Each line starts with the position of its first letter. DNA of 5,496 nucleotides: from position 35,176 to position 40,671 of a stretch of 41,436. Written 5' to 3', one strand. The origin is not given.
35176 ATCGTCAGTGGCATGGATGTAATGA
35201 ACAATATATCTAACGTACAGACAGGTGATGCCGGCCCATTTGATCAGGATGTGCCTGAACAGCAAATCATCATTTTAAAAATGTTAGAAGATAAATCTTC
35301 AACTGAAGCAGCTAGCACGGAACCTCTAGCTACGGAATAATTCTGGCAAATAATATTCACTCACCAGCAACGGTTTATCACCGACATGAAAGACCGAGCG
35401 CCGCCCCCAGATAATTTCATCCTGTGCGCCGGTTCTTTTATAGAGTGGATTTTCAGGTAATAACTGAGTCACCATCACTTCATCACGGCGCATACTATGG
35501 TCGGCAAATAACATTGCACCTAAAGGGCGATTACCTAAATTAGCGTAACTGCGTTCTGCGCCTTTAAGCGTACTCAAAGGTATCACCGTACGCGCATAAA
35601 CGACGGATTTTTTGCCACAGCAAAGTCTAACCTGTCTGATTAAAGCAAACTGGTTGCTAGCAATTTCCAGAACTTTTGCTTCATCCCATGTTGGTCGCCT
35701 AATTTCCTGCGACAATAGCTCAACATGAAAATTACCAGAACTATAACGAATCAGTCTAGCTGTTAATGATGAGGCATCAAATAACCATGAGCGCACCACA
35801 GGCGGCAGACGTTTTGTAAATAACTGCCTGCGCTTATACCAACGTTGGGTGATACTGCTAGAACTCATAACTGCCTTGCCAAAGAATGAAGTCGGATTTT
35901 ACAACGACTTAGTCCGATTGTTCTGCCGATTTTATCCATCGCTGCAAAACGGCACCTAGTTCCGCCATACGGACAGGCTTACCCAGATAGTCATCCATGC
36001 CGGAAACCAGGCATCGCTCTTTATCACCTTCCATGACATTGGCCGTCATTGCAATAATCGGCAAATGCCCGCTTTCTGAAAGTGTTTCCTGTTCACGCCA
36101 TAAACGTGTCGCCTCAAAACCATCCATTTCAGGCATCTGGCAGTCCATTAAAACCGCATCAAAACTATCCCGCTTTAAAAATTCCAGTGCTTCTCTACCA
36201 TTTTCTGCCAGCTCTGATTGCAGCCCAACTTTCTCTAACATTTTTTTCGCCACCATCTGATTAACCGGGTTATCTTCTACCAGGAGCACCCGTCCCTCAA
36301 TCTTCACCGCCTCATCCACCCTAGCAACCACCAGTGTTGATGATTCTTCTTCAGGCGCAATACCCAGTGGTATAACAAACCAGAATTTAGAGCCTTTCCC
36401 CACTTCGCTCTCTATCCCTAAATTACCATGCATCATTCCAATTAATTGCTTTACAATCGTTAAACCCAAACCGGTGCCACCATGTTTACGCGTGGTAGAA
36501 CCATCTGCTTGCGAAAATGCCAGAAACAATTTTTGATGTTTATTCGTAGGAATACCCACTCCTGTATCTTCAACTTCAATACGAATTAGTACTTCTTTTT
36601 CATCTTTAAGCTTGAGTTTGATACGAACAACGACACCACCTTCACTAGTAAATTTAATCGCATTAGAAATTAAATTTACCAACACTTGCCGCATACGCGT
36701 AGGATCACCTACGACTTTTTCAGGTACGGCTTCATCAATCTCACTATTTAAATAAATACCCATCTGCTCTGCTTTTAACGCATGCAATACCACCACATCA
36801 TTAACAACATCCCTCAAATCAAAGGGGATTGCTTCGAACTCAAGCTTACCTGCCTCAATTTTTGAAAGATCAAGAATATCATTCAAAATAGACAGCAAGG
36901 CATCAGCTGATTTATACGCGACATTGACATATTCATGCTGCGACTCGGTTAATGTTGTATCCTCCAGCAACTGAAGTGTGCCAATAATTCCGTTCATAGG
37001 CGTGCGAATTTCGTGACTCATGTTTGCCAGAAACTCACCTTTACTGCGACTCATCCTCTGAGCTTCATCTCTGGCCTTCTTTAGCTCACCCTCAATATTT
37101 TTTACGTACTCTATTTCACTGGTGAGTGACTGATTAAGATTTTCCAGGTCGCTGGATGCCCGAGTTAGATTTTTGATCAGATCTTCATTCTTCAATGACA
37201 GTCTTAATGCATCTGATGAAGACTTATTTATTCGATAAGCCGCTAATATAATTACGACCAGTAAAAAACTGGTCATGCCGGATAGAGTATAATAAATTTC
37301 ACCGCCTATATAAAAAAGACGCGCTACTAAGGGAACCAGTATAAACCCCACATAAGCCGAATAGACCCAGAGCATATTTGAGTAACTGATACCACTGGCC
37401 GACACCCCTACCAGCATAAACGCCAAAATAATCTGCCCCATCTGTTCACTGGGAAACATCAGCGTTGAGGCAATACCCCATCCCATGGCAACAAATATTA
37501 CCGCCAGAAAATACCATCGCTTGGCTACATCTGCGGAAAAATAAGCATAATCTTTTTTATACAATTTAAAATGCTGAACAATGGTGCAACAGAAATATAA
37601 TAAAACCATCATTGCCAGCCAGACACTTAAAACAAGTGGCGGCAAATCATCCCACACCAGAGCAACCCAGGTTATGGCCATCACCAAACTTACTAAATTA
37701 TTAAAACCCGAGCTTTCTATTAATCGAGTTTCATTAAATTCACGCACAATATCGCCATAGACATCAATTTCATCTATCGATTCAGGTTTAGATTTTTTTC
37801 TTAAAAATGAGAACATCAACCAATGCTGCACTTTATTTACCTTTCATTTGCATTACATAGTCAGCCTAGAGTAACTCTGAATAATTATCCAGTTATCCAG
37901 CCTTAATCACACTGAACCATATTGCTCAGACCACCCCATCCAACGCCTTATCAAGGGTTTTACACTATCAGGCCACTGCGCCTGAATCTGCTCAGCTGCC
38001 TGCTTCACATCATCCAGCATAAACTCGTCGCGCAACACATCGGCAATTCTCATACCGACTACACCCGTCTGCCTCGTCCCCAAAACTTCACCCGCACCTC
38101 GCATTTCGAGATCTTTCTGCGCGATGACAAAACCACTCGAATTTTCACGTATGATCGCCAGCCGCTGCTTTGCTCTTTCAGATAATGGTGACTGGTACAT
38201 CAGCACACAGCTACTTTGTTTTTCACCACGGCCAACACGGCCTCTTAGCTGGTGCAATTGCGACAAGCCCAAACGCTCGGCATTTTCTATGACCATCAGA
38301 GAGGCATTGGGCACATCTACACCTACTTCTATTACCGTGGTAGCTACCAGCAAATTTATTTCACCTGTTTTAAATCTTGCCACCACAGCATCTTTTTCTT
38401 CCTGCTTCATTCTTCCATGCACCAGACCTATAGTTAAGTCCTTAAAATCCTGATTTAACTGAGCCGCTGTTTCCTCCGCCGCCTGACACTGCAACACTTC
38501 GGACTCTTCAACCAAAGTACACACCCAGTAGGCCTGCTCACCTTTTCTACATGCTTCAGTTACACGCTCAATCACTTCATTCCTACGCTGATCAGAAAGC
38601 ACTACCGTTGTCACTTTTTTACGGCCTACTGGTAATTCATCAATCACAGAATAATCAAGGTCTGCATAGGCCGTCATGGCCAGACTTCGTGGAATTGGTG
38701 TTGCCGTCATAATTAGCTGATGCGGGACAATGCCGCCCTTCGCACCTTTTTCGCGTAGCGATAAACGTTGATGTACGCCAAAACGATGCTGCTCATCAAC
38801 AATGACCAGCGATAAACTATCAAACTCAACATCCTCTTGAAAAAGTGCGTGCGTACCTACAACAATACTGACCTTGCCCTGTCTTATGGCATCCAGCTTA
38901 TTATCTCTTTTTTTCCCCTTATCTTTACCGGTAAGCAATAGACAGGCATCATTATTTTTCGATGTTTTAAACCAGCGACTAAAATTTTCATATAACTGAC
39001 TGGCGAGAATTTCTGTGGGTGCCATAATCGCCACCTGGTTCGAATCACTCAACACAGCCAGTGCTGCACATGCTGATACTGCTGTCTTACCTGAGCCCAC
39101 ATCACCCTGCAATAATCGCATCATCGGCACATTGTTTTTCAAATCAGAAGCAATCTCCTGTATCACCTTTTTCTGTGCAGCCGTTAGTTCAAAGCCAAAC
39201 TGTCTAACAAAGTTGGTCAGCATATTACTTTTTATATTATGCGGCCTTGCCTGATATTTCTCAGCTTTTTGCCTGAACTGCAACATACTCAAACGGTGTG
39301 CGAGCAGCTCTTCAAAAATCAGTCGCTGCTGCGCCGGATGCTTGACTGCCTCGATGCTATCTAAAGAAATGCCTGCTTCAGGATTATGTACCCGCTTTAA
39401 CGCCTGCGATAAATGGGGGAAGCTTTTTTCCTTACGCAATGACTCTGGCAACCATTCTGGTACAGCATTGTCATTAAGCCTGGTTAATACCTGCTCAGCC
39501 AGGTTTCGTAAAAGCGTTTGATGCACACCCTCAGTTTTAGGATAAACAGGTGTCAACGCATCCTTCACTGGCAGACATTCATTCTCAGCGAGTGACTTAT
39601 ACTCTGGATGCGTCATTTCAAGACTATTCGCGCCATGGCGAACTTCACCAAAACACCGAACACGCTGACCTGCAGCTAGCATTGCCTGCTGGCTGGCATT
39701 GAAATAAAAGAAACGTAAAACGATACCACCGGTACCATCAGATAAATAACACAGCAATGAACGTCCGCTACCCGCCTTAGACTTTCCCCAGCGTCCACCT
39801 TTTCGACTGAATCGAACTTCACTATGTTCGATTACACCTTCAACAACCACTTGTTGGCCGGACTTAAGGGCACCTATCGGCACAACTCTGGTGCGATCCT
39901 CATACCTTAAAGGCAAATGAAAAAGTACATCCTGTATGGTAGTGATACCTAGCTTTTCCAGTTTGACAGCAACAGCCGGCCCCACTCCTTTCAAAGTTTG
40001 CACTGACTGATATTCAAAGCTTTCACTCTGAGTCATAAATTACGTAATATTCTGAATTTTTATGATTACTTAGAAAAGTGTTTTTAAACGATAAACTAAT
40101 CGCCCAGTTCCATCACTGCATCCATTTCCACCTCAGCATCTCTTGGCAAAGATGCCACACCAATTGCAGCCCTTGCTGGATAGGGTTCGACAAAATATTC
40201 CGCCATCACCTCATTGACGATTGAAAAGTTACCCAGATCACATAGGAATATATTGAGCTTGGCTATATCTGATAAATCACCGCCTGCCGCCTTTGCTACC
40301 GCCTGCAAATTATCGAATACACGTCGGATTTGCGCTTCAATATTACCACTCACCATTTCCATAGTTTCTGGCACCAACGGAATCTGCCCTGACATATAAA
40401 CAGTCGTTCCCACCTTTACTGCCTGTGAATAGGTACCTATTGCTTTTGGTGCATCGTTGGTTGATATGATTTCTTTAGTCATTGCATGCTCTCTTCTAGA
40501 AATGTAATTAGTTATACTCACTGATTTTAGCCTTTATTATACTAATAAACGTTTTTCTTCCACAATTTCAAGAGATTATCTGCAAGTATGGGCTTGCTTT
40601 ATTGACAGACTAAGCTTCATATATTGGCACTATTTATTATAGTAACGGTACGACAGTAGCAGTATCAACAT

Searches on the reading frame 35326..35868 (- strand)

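Call 70: search_protein_families(library=pfam, proteins=[window:35326-35868:-], max_evalue=0.00001)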
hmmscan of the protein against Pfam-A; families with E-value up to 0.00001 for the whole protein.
window:35326-35868:- (180 aa): 2 families
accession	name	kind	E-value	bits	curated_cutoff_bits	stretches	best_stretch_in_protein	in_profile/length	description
PF04345.18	Chor_lyase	-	9.7e-30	103.9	23.6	1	19-178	14-163/168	Chorismate lyase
PF01947.21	Rv2949c-like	-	7.9e-08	32.8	22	1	35-175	7-143/149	Chorismate pyruvate-lyase Rv2949c-like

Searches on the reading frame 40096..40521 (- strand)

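Call 70: search_protein_families(library=pfam, proteins=[window:40096-40521:-], max_evalue=0.00001)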
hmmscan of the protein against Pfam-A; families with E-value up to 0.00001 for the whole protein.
window:40096-40521:- (141 aa): 1 family
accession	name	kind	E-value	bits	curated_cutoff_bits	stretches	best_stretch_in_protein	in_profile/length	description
PF01042.26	Ribonuc_L-PSP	-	1.7e-36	125.3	27.3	1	22-136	2-118/121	Endoribonuclease L-PSP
